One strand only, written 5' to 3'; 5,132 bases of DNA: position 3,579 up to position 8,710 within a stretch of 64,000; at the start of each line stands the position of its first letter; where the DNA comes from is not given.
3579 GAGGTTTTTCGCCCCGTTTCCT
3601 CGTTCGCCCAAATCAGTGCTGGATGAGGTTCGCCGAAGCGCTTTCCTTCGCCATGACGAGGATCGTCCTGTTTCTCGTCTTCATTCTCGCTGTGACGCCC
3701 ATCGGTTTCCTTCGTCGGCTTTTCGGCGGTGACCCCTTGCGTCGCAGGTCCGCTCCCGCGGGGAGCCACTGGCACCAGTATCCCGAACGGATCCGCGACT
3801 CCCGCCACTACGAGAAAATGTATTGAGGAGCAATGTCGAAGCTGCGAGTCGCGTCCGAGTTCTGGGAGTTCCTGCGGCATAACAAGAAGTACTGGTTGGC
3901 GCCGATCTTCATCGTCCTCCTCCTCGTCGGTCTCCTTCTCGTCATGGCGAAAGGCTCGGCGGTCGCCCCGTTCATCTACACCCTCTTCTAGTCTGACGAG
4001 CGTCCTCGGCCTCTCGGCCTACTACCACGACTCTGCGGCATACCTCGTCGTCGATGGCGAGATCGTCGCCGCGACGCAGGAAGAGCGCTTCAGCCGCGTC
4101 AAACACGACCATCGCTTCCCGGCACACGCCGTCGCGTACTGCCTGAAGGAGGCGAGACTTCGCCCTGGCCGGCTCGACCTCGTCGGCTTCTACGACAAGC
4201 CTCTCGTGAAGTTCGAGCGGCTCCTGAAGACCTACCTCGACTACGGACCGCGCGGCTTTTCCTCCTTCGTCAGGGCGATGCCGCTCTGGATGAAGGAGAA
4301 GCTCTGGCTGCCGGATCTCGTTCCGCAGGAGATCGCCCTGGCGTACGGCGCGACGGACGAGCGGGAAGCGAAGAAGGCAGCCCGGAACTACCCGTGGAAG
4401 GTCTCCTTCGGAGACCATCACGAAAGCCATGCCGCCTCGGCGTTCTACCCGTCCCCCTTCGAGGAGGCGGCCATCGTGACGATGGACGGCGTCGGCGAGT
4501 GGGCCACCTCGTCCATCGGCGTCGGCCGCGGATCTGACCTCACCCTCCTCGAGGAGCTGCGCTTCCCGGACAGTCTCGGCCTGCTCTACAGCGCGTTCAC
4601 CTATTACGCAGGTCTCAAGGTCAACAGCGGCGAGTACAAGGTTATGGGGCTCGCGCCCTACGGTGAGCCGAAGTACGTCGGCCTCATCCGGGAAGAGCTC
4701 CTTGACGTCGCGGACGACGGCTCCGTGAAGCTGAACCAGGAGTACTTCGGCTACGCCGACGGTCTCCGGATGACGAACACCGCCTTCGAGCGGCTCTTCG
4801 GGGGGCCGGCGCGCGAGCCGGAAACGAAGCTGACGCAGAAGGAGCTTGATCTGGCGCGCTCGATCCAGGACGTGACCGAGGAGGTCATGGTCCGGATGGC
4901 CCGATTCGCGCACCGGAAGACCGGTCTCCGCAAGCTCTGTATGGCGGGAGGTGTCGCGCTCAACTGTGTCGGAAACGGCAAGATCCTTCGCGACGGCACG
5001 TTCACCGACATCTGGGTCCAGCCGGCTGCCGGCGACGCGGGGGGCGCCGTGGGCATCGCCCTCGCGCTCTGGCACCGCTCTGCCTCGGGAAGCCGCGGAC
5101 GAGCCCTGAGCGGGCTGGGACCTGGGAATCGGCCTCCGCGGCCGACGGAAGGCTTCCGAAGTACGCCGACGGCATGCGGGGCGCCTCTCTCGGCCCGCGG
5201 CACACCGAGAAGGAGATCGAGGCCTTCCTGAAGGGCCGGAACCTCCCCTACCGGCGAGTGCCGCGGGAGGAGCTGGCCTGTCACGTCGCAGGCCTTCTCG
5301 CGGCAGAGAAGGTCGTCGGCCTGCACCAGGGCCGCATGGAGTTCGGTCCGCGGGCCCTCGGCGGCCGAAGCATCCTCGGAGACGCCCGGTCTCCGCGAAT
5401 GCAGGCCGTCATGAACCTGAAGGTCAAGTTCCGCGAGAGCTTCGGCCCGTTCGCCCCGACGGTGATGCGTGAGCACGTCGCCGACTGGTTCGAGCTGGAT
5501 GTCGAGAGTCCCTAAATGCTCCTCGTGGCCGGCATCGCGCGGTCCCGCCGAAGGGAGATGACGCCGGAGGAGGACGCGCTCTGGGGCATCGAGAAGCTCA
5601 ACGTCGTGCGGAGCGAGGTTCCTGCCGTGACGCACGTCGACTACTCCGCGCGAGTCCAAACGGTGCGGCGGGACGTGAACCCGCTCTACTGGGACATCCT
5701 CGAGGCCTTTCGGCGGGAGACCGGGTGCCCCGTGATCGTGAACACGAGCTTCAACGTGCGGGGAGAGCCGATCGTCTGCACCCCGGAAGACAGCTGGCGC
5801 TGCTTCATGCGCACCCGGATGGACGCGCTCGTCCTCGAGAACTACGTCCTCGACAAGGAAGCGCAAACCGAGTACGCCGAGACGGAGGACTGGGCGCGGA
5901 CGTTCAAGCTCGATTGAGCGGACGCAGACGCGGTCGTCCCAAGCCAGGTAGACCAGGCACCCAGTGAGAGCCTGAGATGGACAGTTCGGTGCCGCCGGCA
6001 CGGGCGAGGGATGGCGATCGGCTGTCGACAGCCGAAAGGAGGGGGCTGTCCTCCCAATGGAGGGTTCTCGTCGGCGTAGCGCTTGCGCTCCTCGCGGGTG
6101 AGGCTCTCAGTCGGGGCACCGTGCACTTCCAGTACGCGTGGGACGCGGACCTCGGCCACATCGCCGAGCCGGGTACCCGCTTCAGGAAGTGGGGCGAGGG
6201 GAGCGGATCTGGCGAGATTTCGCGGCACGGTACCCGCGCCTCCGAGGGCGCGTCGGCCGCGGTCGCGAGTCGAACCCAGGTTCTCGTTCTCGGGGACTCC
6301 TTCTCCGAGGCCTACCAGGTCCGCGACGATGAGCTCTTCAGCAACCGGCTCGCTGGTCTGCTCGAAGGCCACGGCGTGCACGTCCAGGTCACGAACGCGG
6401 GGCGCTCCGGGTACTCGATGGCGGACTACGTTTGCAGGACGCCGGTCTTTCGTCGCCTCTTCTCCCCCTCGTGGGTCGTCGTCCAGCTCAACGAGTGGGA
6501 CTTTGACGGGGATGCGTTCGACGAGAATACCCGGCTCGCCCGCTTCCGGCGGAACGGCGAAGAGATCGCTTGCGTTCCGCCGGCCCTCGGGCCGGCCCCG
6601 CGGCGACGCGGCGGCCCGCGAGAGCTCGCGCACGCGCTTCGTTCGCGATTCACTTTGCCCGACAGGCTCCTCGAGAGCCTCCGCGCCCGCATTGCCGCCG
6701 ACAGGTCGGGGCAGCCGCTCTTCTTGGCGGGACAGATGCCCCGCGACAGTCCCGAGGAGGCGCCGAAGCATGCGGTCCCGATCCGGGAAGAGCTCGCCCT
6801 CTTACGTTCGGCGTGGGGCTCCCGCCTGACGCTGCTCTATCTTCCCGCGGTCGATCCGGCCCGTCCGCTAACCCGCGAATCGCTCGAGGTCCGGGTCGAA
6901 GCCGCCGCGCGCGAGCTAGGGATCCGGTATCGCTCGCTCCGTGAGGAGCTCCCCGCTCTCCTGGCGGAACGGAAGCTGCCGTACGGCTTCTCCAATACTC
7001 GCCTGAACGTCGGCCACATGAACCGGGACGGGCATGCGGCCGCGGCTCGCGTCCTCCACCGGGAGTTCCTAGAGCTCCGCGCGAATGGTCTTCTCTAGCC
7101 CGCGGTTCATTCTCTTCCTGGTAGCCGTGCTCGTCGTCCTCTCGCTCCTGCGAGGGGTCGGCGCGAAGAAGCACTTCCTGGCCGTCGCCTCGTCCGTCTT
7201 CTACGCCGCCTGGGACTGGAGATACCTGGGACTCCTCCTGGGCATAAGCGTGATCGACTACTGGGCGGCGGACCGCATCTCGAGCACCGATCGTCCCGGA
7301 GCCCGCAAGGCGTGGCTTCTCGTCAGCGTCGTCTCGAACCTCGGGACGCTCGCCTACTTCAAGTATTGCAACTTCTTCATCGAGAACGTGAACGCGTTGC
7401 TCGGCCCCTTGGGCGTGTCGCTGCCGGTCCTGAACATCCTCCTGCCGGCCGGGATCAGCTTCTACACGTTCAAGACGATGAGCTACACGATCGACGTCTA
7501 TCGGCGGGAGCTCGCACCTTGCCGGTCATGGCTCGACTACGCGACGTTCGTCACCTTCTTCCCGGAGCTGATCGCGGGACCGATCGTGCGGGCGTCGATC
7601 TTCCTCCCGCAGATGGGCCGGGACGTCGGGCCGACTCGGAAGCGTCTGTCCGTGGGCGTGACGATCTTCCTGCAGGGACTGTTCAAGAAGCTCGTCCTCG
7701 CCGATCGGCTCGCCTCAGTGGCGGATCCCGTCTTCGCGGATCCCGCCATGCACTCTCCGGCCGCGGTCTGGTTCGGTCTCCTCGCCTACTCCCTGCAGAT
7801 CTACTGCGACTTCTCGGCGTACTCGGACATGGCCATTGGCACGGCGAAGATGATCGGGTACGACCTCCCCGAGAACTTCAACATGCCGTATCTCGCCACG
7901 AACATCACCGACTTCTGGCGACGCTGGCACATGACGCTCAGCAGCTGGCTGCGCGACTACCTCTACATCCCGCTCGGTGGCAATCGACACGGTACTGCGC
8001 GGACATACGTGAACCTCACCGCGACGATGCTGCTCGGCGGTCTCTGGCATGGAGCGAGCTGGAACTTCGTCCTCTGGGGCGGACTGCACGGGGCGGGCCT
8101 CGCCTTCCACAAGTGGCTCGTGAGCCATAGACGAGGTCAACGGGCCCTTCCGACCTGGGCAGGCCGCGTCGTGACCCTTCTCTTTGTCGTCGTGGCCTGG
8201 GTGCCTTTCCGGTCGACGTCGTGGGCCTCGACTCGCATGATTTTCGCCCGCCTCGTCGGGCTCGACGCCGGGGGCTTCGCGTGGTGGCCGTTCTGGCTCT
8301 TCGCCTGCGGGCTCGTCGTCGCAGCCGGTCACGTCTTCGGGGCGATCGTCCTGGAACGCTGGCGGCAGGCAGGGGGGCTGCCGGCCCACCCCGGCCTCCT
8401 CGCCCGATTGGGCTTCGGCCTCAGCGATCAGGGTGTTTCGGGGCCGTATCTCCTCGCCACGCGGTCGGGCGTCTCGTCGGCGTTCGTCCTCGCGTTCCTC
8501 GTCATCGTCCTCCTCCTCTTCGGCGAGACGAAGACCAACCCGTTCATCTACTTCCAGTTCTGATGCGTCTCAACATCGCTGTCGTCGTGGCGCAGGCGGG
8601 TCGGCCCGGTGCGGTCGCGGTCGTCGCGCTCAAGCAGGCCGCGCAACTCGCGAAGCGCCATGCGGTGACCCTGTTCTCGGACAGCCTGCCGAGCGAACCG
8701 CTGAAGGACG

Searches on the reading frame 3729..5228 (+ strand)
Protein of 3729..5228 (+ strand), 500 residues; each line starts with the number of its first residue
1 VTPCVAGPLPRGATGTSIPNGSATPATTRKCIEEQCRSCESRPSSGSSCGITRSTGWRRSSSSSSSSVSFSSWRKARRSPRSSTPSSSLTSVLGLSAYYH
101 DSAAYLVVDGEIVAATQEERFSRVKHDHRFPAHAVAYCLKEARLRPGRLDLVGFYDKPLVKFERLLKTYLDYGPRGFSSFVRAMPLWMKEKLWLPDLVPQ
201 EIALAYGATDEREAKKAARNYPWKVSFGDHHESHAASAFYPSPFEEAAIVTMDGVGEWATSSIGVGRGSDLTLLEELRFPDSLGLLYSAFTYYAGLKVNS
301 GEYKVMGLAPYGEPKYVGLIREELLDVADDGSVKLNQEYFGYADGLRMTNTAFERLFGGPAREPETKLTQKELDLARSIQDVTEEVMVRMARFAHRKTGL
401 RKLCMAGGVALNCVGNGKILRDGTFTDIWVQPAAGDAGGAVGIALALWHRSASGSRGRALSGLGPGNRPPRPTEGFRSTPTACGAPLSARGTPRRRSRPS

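Call 29: search_protein_families(library=pfam, proteins=[window:3729-5228:+], max_evalue=0.00001)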
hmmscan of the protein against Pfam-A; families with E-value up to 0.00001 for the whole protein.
window:3729-5228:+ (500 aa): 1 family
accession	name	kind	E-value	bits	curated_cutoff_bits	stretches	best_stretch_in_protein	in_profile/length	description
PF02543.21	Carbam_trans_N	-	2.3e-94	317.1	24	1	92-445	2-346/346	Carbamoyltransferase N-terminus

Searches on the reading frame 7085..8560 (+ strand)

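Call 29: search_protein_families(library=pfam, proteins=[window:7085-8560:+], max_evalue=0.00001)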
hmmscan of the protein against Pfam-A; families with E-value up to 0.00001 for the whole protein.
window:7085-8560:+ (492 aa): 1 family
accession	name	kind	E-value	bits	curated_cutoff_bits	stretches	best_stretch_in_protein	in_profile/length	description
PF03062.24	MBOAT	-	2.5e-33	116.2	27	1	148-351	80-303/337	MBOAT, membrane-bound O-acyltransferase family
